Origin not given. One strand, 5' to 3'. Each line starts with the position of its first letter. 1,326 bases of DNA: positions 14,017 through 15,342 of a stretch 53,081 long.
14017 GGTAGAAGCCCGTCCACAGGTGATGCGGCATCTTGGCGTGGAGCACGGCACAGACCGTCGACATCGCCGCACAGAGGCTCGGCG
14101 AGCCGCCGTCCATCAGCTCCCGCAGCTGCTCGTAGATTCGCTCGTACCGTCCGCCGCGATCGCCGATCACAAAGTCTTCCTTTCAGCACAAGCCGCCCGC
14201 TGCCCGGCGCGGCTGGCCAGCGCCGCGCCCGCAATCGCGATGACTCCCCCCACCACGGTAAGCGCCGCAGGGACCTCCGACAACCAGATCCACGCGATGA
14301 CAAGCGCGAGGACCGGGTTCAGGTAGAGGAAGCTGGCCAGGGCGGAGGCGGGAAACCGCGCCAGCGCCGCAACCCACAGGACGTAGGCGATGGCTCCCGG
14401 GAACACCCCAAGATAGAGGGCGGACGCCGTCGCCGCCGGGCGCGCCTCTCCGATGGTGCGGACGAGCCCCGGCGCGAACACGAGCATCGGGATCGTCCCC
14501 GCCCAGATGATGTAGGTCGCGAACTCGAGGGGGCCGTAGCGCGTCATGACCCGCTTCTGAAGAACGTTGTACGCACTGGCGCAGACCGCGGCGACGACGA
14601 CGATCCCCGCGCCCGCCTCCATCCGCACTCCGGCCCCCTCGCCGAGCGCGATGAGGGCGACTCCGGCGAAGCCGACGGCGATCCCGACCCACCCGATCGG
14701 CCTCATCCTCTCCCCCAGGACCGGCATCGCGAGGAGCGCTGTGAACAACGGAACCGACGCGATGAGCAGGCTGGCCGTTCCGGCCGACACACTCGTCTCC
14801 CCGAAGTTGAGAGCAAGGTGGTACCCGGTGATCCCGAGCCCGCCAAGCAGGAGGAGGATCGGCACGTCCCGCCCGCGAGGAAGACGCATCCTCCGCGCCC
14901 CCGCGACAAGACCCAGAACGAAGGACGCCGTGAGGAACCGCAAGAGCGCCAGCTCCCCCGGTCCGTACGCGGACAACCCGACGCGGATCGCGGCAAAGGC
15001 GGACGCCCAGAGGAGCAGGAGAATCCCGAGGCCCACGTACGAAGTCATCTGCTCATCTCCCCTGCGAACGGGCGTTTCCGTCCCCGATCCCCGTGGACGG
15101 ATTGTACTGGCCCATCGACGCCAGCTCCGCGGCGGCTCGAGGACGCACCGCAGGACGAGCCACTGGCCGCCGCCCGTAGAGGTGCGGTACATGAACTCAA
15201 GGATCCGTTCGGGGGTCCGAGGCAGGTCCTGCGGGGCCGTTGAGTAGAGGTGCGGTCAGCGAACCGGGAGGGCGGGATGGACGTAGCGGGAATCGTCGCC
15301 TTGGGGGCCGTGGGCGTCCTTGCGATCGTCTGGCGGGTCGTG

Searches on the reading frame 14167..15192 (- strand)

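Call 62: search_protein_families(library=pfam, proteins=[window:14167-15192:-], max_evalue=0.0001)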
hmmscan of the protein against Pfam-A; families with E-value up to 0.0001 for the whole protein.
window:14167-15192:- (341 aa): 1 family
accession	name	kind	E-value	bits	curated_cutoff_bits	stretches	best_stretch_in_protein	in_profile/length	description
PF00892.27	EamA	-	1e-41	142.8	28.2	2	194-327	3-134/135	EamA-like transporter family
